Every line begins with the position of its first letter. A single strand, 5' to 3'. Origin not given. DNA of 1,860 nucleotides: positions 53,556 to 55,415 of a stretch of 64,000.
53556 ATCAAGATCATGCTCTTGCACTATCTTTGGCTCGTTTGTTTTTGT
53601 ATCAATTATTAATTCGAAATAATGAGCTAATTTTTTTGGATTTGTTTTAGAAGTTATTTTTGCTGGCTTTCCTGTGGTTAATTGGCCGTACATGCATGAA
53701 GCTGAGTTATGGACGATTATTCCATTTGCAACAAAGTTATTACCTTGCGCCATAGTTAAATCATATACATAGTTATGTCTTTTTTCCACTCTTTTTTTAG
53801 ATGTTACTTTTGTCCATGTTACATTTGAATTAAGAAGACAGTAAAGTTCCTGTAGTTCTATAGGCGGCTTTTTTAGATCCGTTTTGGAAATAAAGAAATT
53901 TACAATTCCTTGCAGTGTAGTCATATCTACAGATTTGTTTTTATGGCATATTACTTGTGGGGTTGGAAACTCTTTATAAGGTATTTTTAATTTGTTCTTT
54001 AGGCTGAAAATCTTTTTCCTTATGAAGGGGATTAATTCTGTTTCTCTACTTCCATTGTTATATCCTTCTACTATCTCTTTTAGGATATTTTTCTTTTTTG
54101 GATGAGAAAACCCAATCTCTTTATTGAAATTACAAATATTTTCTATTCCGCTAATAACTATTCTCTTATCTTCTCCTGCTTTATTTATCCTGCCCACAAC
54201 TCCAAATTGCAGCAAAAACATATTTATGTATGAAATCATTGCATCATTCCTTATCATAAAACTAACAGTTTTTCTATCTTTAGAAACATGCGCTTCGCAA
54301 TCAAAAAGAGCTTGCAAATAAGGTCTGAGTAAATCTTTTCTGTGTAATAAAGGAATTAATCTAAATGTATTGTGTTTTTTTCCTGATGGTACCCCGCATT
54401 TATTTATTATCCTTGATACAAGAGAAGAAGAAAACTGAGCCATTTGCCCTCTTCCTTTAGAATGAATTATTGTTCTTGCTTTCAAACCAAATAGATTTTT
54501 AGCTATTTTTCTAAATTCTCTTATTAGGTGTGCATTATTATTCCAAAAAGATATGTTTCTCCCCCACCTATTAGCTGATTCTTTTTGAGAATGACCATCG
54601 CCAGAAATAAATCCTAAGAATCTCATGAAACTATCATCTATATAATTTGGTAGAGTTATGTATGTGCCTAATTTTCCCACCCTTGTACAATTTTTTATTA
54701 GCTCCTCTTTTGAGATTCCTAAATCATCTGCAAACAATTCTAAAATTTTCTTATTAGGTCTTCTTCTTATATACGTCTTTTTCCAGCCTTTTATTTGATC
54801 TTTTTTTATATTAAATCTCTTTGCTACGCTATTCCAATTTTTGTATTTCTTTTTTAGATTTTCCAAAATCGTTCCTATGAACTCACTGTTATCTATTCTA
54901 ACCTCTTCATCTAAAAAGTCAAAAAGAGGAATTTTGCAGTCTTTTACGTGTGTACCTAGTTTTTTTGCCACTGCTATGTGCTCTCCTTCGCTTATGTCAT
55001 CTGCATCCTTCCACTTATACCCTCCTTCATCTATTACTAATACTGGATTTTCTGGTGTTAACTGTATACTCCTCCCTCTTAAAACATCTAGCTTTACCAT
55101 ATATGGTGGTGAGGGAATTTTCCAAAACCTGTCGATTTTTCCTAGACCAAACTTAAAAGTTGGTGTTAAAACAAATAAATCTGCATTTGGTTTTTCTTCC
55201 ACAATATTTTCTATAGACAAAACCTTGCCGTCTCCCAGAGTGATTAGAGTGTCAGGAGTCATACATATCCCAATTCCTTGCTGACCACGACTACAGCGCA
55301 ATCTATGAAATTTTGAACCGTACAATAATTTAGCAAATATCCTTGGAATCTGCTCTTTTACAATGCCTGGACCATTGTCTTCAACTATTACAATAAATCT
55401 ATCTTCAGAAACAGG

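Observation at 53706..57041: Topoisomerase VI B carries two large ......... inteins; the first uses Ser1 and splits the Bergerat ATP-lid N-box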

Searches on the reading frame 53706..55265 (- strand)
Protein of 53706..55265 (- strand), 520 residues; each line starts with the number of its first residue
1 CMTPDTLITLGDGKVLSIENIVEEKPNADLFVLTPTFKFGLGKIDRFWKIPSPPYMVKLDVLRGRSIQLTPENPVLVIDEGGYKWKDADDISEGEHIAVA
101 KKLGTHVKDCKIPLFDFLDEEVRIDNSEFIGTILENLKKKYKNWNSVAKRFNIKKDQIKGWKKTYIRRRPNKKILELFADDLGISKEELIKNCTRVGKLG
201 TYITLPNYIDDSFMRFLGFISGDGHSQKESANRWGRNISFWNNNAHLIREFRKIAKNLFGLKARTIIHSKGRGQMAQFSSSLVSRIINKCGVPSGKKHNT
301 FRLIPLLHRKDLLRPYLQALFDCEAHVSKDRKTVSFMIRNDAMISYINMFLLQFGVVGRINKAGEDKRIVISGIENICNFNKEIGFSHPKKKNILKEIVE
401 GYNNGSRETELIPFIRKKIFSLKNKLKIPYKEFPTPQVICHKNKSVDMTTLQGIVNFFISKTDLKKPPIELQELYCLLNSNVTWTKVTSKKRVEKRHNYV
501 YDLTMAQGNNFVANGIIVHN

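Call 4: search_protein_families(library=pfam, proteins=[window:53706-55265:-], max_evalue=0.01)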
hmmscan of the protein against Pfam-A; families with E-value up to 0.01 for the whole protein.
seq(520 aa): 2 families
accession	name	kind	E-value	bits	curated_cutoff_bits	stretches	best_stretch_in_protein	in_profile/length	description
PF14890.11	Intein_splicing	-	6.7e-25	88.1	35.8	1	8-520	1-155/155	Intein splicing domain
PF14528.11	LAGLIDADG_3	-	1.9e-16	60.5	22.5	2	314-385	4-82/82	LAGLIDADG-like domain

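Call 8: search_solved_structures(query=window:53706-55265:-, max_evalue=0.1, show_alignments=2)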
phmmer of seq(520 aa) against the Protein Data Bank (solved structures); distinct sequences matched with E-value up to 0.1: 19.
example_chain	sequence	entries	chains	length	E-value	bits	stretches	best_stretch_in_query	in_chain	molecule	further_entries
6rpq_A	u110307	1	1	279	1.3e-12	50.2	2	24-101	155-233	Ubiquitin-like protein SMT3,1108aa long hypothetical cell division control protein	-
1mi8_A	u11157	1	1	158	1.1e-08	37.2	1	3-105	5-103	DnaB intein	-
6rpp_A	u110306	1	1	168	1.5e-08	36.8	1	35-102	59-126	Cell division control protein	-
7qsu_A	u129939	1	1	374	4.2e-06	28.7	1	202-377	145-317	V-ATPase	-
6frg_A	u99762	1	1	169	5e-06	28.5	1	3-105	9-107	Replicative DNA helicase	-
6frh_A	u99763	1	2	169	5e-06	28.5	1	3-105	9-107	Replicative DNA helicase,Replicative DNA helicase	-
7qss_A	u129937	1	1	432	5.8e-06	28.2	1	202-377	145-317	V-type ATP synthase alpha chain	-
6fre_A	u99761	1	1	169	1.3e-05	27.1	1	3-105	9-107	Replicative DNA helicase,Replicative DNA helicase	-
2cw7_A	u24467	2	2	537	7.7e-05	24.5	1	195-273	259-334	Endonuclease PI-PkoII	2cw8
2lcj_A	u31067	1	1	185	0.00019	23.2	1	22-101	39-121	Pab polC intein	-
4e2u_A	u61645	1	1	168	0.00034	22.4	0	483-520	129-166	Pho radA intein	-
2lqm_A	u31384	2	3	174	0.00043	22.1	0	487-520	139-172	Pho radA intein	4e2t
7oec_A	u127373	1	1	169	0.0014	20.4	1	22-102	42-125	DNA polymerase II large subunit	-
5bkh_A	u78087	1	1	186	0.0015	20.3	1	22-102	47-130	DNA polymerase II large subunit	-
5o9i_A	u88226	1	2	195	0.0022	19.8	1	467-520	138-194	Transcription initiation factor IIB,Transcription initiation factor IIB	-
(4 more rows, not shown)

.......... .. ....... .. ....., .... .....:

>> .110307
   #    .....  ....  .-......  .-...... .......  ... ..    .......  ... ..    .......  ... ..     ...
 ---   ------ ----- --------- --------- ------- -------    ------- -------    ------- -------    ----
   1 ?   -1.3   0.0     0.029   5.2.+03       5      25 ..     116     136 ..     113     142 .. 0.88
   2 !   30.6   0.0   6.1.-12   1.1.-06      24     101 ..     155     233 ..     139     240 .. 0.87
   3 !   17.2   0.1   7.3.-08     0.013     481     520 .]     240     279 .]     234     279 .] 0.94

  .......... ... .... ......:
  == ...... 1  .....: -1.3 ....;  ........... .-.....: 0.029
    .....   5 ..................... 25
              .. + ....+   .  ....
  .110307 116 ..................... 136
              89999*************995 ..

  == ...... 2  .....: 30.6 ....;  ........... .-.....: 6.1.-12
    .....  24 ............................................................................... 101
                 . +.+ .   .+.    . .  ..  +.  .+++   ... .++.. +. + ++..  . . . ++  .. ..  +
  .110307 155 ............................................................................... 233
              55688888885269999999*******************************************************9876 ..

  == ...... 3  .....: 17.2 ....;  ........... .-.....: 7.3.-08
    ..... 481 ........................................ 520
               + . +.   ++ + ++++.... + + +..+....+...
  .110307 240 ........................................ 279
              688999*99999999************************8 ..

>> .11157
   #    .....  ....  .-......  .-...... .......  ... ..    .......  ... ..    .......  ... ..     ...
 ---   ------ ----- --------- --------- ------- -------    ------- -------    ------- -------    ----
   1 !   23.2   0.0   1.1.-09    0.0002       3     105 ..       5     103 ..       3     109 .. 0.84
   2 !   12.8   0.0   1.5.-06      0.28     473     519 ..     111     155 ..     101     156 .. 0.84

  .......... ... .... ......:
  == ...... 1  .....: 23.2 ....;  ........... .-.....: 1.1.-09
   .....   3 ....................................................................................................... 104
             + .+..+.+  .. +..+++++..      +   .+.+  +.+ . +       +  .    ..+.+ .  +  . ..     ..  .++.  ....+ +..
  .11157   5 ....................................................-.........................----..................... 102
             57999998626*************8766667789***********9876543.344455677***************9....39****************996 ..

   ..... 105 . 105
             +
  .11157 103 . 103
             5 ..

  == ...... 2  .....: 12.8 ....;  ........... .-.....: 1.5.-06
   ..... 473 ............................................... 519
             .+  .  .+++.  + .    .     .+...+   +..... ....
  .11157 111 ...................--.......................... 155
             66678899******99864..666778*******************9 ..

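Call 18: find_homologous_proteins(query=window:53706-55265:-, max_evalue=0.00001)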
Query seq(520 aa) (520 aa): 2 proteins with E <= 0.00001 among 8000 candidates.
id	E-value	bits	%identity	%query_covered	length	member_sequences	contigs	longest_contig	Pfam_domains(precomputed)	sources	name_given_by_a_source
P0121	4.6e-37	146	44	34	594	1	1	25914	PF09239.18,PF14890.12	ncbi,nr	ncbi:DNA topoisomerase VI subunit B, partial [Candidatus Woesearchaeota archaeon]|nr:DNA topoisomera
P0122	4.7e-8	50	22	100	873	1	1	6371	PF14528.12,PF14890.12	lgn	-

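Call 29: search_protein_representatives(alignment_id=A1)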
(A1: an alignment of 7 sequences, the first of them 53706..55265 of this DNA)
Query: 7 sequences, 520 profile positions. Proteins with E-value up to 0.001 (for the whole library): 11693; up to 1e-10: 4023; up to 1e-30: 557. The best 150 are listed.
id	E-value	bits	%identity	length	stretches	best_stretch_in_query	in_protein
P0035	4.3e-243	824.1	-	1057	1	1-520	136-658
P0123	6.2e-164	562.9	-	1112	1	1-520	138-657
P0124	2.6e-142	491.6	-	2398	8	20-458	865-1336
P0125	2.9e-139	481.5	-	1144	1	1-520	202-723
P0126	2.9e-133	461.7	-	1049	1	1-520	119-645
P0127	4.6e-130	451.1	-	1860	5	1-459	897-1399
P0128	4.2e-128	444.7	-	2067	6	1-520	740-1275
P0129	7.1e-127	440.6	-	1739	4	1-520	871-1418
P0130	7.1e-125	434.0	-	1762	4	1-520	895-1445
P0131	7.8e-122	424.0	-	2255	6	38-471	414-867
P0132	3.6e-117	408.6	-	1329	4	1-373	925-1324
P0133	3.0e-116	405.6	-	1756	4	1-520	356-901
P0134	2.9e-113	395.7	-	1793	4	1-520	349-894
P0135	1.0e-111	390.6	-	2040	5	34-462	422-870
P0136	1.1e-111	390.6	-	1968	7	6-520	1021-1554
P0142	1.4e-105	370.3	-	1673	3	1-520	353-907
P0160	1.3e-83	297.9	-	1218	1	1-520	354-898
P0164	1.8e-82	294.1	-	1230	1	1-520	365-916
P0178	2.2e-76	274.0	-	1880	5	1-520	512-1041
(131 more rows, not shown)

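Call 33: search_protein_families(library=pfam, proteins=[P0160, P0164, P0134, P0178, P0129, P0142], max_evalue=0.00001)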
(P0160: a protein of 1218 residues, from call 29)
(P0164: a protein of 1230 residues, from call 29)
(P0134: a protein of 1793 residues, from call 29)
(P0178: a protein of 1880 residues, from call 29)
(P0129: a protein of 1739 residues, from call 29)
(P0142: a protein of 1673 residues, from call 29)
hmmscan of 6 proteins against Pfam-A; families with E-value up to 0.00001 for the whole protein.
P0160 (1218 aa): 8 families
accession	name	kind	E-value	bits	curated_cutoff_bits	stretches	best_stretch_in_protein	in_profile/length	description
PF00493.29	MCM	-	7e-87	290.7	23.3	2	899-1023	98-222/224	MCM P-loop domain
PF14890.11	Intein_splicing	-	2.1e-30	106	35.8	1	361-898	1-155/155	Intein splicing domain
PF17855.7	MCM_lid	-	5.7e-27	94.5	27.4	1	1038-1125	1-86/87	MCM AAA-lid domain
PF17207.9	MCM_OB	-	3.6e-19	69.2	24.8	1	90-219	2-125/126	MCM OB domain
PF14528.11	LAGLIDADG_3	-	1.2e-17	64.3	22.5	1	677-766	2-82/82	LAGLIDADG-like domain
PF01078.27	Mg_chelatase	-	4.6e-09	36.4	20.3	1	912-974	96-158/207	Magnesium chelatase, subunit ChlI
PF21120.3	MCM_WH_arc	-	1.1e-07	32.2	26.1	1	1155-1214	3-63/63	Archaeal MCM, winged-helix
PF14551.11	MCM_N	-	6.7e-06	26.9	24.9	1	6-70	1-74/95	MCM N-terminal domain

P0164 (1230 aa): 6 families
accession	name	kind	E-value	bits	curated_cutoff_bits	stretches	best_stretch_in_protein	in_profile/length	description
PF00493.29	MCM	-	1.3e-79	266.9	23.3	2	917-1043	98-223/224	MCM P-loop domain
PF17855.7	MCM_lid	-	6.2e-26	91.1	27.4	1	1059-1142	1-86/87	MCM AAA-lid domain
PF14890.11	Intein_splicing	-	1.1e-23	84.2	35.8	1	375-916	4-155/155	Intein splicing domain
PF14528.11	LAGLIDADG_3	-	1.7e-20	73.5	22.5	1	696-783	4-82/82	LAGLIDADG-like domain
PF17207.9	MCM_OB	-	3e-18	66.2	24.8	1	105-233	1-125/126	MCM OB domain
PF01078.27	Mg_chelatase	-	5.4e-10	39.5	20.3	1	919-993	84-158/207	Magnesium chelatase, subunit ChlI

P0134 (1793 aa): 6 families
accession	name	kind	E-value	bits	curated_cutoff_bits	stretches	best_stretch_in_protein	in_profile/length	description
PF00493.29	MCM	-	2.3e-70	236.6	23.3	3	253-353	2-101/224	MCM P-loop domain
PF14528.11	LAGLIDADG_3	-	1.7e-50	169.6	22.5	2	1244-1320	2-78/82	LAGLIDADG-like domain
PF14890.11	Intein_splicing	-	9.4e-50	168.9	35.8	2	365-894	11-155/155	Intein splicing domain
PF17855.7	MCM_lid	-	1.7e-24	86.6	27.4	1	1619-1704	2-86/87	MCM AAA-lid domain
PF17207.9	MCM_OB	-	2.2e-18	66.7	24.8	1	88-215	2-125/126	MCM OB domain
PF14527.11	LAGLIDADG_WhiA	-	4.4e-07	30.4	23.2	0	1246-1321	2-72/93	WhiA LAGLIDADG-like domain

P0178 (1880 aa): 9 families
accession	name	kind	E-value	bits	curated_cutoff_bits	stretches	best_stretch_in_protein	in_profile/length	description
PF14528.11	LAGLIDADG_3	-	1.7e-63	211.3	22.5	4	829-922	2-81/82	LAGLIDADG-like domain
PF00493.29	MCM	-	9.6e-59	198.6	23.3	2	1612-1689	147-224/224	MCM P-loop domain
PF14890.11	Intein_splicing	-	4.1e-57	192.8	35.8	3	519-1041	1-155/155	Intein splicing domain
PF17855.7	MCM_lid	-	3.4e-28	98.4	27.4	1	1703-1788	2-87/87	MCM AAA-lid domain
PF14527.11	LAGLIDADG_WhiA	-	1.2e-09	38.6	23.2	0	156-215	4-61/93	WhiA LAGLIDADG-like domain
PF10298.14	WhiA_N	-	5.7e-09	36.4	23.4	0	750-789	22-61/86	WhiA N-terminal LAGLIDADG-like domain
PF05204.19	Hom_end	-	6.1e-09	36.4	21.1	1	266-346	18-101/110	Homing endonuclease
PF03161.18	LAGLIDADG_2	-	5.4e-07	30.1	25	0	734-869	4-134/168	LAGLIDADG DNA endonuclease family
PF21100.3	MCM_C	-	1.2e-06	28.7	27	1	1812-1872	2-58/64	MCM protein C-terminal winged helix-turn-helix domain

P0129 (1739 aa): 8 families
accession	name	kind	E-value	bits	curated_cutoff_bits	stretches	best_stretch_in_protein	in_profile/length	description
PF00493.29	MCM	-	6.5e-74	248.3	23.3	2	1419-1546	98-224/224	MCM P-loop domain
PF14890.11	Intein_splicing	-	2.3e-53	180.6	35.8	2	341-843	3-155/155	Intein splicing domain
PF14528.11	LAGLIDADG_3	-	4.2e-45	152.3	22.5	3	619-701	1-81/82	LAGLIDADG-like domain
PF17855.7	MCM_lid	-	7.5e-26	90.9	27.4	1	1561-1642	1-84/87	MCM AAA-lid domain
PF17207.9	MCM_OB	-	2e-21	76.5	24.8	1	101-223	4-125/126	MCM OB domain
PF14551.11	MCM_N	-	4.2e-08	33.9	24.9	1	6-90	5-94/95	MCM N-terminal domain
PF01078.27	Mg_chelatase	-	4.3e-07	30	20.3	1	1427-1496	90-159/207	Magnesium chelatase, subunit ChlI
PF01381.28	HTH_3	-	3e-06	27.6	23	0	733-772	1-44/55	Helix-turn-helix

P0142 (1673 aa): 8 families
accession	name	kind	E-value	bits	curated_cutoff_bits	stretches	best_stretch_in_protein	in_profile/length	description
PF00493.29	MCM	-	4.2e-76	255.4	23.3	2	1383-1480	125-222/224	MCM P-loop domain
PF14890.11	Intein_splicing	-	9.8e-43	146.1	35.8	2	375-907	17-155/155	Intein splicing domain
PF14528.11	LAGLIDADG_3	-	1.3e-33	115.5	22.5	1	686-775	1-82/82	LAGLIDADG-like domain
PF17855.7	MCM_lid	-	1.8e-27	96.1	27.4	1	1495-1581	2-86/87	MCM AAA-lid domain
PF17207.9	MCM_OB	-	1.2e-23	83.6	24.8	1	90-218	2-125/126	MCM OB domain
PF14527.11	LAGLIDADG_WhiA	-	1e-11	45.2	23.2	0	1165-1253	2-90/93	WhiA LAGLIDADG-like domain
PF14551.11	MCM_N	-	9.2e-11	42.5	24.9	1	8-69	2-72/95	MCM N-terminal domain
PF05204.19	Hom_end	-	7.9e-07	29.6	21.1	0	590-648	17-73/110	Homing endonuclease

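Call 45: find_related_loci(query=A1, collection=genome_contigs, flank=3000)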
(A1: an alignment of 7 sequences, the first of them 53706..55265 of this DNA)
Query A1 (520 aa) in genome_contigs; peptide patterns used: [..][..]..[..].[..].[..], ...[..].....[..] (x = any residue, [..] = any of these).
313 stretches matched a pattern; 76 encode a relative of the query (tblastn E <= 1e-3); 74 distinct loci.
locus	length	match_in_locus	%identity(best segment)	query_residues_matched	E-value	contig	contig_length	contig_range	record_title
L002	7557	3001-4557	59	1-520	0e+0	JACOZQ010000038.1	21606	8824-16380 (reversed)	MAG: Candidatus Woesearchaeota archaeon isolate NC_groundwater_209_Ag_S-0.1um_32_61 S4_GD2017_2_S1_scaffold_3389, whole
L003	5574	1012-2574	54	1-520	0e+0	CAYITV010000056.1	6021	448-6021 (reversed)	MAG TPA_asm: Candidatus Woesearchaeota archaeon isolate ERP119705_co6_1075 genome assembly, contig: NODE_21306_length_60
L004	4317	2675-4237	53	1-520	0e+0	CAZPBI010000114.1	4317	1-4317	MAG TPA_asm: Candidatus Woesearchaeota archaeon isolate SRP269290_co3_813 genome assembly, contig: NODE_32433_length_431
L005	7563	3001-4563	56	1-520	0e+0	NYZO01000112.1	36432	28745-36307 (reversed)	MAG: archaeon isolate ARS54 MHASMcontig_217663, whole genome shotgun sequence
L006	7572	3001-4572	42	1-520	2e-130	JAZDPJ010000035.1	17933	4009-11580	MAG: archaeon isolate MEGAHIT-group-0.828 k141_11528880, whole genome shotgun sequence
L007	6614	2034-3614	33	1-520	3e-87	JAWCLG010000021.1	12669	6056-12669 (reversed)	MAG: Candidatus Hadarchaeales archaeon isolate JZ-2_201705_bins_17 JZ-2_201705_bins_17_scaffold_21, whole genome shotgun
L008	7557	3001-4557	33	1-520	2e-85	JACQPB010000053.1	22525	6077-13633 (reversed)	MAG: Candidatus Iainarchaeum archaeon isolate NC_groundwater_1296_Ag_S-0.2um_52_80 S_p2_S4_coassembly_k141_4005436, whol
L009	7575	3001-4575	32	1-520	9e-82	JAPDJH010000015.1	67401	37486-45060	MAG: Hadesarchaea archaeon isolate S4B4_HD70 c_000000000157, whole genome shotgun sequence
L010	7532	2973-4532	32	1-520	5e-77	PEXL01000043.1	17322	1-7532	MAG: Candidatus Diapherotrites archaeon CG08_land_8_20_14_0_20_34_12 CG08_land_8_20_14_0.20_scaffold_1794_c, whole genom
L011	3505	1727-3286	33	1-520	4e-77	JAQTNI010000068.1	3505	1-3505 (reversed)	MAG: Candidatus ainarchaeum sp. isolate STA_60 NODE_79469_length_3505_cov_3.428656_Sandtown_A, whole genome shotgun sequ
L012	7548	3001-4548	32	1-520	2e-75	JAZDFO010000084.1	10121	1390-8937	MAG: Candidatus Micrarchaeota archaeon isolate MEGAHIT-group-0.211 k141_2523174, whole genome shotgun sequence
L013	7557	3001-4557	32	1-520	3e-72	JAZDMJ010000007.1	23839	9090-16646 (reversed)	MAG: Candidatus Iainarchaeum archaeon isolate MEGAHIT-group-0.644 k141_4349045, whole genome shotgun sequence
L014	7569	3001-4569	41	1-520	2e-126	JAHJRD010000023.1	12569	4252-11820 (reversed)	MAG: Nanoarchaeota archaeon isolate OS_PC_MetaG.mb.129 OS_PC_MetaG.mb.129_k141_143298, whole genome shotgun sequence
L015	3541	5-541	44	343-520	4e-41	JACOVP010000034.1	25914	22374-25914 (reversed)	MAG: Candidatus Woesearchaeota archaeon isolate NC_groundwater_103_Ag_S-0.1um_41_78 S_p1_S3_170907_scaffold_837300, whol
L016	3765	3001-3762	32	1-248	2e-35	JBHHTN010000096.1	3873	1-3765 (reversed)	MAG: Candidatus Micrarchaeia archaeon isolate s1_sp2_bin.3 NODE_3295_length_3873_cov_4.257988, whole genome shotgun sequ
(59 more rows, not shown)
